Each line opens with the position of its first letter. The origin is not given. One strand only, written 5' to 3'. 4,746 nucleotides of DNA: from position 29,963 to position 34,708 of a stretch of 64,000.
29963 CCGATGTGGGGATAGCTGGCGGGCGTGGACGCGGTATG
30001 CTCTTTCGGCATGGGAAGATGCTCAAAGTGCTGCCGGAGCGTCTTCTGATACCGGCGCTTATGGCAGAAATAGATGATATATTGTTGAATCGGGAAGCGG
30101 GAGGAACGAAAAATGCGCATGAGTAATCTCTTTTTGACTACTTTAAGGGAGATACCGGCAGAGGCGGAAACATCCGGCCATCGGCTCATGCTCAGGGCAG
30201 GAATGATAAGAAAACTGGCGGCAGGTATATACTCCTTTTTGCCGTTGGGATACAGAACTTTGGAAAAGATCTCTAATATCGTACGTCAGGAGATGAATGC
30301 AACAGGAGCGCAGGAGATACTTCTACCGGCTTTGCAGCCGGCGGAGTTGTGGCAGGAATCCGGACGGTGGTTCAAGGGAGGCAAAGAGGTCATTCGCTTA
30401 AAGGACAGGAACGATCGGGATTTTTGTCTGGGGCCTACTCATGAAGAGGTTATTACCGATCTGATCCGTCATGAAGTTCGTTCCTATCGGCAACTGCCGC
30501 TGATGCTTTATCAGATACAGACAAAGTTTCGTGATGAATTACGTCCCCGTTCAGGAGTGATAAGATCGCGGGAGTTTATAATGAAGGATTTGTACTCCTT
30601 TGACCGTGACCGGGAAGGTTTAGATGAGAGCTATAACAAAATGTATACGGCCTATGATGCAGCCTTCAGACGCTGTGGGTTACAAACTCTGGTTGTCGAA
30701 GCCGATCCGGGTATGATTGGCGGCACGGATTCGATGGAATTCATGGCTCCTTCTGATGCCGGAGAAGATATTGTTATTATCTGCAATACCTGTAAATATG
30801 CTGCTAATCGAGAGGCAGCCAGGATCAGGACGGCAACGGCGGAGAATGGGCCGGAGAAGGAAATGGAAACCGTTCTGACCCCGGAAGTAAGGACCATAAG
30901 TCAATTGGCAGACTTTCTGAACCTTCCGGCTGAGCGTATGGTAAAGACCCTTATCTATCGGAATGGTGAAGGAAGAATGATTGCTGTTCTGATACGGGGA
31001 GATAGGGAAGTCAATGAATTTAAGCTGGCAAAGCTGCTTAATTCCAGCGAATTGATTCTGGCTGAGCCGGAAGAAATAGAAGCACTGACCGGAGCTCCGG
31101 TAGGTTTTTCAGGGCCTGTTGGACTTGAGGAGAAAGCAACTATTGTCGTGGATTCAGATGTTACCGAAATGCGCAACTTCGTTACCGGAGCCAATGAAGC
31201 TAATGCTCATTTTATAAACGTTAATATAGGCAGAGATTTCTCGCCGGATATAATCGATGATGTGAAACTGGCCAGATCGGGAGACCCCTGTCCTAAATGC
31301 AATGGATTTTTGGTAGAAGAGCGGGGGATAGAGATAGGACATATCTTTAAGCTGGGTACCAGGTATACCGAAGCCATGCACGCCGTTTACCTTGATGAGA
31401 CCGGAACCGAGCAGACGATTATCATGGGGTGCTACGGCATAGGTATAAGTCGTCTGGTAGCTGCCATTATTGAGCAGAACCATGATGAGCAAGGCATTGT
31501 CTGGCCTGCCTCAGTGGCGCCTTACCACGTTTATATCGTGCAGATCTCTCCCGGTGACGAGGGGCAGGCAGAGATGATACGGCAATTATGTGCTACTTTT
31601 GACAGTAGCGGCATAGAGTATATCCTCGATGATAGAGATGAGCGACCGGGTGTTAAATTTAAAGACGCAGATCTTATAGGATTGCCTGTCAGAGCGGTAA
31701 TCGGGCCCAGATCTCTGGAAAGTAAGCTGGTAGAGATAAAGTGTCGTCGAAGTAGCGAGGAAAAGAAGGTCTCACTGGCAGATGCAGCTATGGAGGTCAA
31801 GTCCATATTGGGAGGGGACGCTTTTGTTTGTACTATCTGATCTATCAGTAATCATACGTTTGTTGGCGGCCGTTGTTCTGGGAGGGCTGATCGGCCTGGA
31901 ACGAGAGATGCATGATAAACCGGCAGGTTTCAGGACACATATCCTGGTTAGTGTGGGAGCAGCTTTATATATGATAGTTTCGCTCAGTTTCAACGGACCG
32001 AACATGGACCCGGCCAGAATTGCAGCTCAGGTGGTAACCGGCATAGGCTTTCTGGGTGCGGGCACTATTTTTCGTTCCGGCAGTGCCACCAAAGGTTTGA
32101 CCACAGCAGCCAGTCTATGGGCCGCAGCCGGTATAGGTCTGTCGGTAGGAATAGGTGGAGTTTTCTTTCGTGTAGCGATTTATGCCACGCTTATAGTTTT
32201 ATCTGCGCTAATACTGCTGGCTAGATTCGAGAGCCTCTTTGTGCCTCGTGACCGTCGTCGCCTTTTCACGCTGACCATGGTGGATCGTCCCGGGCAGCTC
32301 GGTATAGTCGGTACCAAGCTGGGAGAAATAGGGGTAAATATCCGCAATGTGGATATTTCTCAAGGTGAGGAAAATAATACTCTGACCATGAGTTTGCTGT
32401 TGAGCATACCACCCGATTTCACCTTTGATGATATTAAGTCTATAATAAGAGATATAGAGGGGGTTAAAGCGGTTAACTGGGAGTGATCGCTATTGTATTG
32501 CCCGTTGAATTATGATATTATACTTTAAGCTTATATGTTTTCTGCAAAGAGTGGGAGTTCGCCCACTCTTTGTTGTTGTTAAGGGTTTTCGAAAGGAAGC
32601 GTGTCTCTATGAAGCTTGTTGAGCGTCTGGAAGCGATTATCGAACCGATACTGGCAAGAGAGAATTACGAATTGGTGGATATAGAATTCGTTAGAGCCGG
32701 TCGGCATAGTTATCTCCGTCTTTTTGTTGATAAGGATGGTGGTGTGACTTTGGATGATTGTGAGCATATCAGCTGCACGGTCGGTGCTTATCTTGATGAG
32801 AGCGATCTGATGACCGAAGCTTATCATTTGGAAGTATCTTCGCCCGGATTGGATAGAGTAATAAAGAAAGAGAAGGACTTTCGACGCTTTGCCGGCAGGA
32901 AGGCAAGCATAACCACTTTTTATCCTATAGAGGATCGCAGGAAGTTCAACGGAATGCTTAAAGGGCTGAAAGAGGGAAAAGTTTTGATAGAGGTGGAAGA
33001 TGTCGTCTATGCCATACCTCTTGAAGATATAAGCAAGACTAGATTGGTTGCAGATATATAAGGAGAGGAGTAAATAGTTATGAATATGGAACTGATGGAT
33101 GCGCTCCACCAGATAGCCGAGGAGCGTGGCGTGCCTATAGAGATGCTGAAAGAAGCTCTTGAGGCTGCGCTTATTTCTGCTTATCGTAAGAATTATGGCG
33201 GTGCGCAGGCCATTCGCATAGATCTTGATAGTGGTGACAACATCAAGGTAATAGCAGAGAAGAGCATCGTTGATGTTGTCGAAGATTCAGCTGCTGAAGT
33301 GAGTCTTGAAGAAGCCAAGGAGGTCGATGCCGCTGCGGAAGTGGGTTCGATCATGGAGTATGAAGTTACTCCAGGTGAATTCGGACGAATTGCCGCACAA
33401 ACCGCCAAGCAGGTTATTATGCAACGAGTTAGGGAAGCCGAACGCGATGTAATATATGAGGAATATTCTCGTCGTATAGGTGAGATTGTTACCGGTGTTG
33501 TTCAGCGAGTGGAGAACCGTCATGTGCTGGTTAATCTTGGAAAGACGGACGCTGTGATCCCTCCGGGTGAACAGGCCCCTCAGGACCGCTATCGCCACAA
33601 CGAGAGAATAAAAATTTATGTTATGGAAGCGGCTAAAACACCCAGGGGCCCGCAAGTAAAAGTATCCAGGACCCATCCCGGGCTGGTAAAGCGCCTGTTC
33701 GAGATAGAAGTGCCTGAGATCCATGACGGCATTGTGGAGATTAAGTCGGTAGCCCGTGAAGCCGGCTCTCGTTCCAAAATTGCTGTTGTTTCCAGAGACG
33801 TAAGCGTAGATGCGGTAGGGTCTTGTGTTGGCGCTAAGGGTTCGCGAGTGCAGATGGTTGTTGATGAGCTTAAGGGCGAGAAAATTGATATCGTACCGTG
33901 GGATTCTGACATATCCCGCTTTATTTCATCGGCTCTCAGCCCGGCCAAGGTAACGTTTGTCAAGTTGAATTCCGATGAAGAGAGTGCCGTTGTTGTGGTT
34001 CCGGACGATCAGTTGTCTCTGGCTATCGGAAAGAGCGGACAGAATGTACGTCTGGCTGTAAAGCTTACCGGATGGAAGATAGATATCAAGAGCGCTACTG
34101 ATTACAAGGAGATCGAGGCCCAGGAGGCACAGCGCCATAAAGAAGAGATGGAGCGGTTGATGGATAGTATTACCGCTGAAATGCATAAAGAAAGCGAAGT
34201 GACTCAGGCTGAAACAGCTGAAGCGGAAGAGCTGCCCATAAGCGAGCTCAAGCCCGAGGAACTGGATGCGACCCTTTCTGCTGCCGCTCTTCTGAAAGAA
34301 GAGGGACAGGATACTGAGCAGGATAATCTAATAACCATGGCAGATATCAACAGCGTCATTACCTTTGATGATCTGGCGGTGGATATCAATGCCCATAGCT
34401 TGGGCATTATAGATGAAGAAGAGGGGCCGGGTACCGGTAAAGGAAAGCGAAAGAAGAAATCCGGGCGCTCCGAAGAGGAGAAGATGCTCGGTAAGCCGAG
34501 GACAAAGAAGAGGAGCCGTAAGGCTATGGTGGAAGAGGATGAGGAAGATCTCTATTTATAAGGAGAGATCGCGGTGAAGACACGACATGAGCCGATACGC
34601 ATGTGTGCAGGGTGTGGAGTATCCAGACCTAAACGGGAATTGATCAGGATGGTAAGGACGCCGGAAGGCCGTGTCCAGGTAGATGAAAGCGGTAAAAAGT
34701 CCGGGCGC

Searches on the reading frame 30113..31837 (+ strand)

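Call 55: search_protein_families(library=pfam, proteins=[window:30113-31837:+], max_evalue=0.00001)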
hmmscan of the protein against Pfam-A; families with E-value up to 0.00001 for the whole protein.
window:30113-31837:+ (575 aa): 3 families
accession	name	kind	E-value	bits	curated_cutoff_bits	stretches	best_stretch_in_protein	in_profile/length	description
PF00587.30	tRNA-synt_2b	-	2e-37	129.4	29.3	1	96-456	3-179/179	tRNA synthetase class II core domain (G, H, P, S and T)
PF04073.20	tRNA_edit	-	4.5e-31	107.9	25.5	1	256-371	1-117/123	Aminoacyl-tRNA editing domain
PF03129.25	HGTP_anticodon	-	2.6e-17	63.2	21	1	473-564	2-93/94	Anticodon binding domain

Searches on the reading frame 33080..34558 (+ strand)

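Call 55: search_protein_families(library=pfam, proteins=[window:33080-34558:+], max_evalue=0.00001)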
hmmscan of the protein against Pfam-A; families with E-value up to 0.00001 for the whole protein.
window:33080-34558:+ (493 aa): 3 families
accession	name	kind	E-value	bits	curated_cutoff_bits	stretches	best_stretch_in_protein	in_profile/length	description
PF08529.16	NusA_N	-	3.4e-36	124.5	23.8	1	4-123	1-119/119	NusA N-terminal domain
PF13184.12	KH_5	-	3.7e-27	94.7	27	1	228-295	1-68/69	NusA-like KH domain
PF00575.29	S1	-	3.1e-06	27.9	22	1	133-193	4-71/74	S1 RNA binding domain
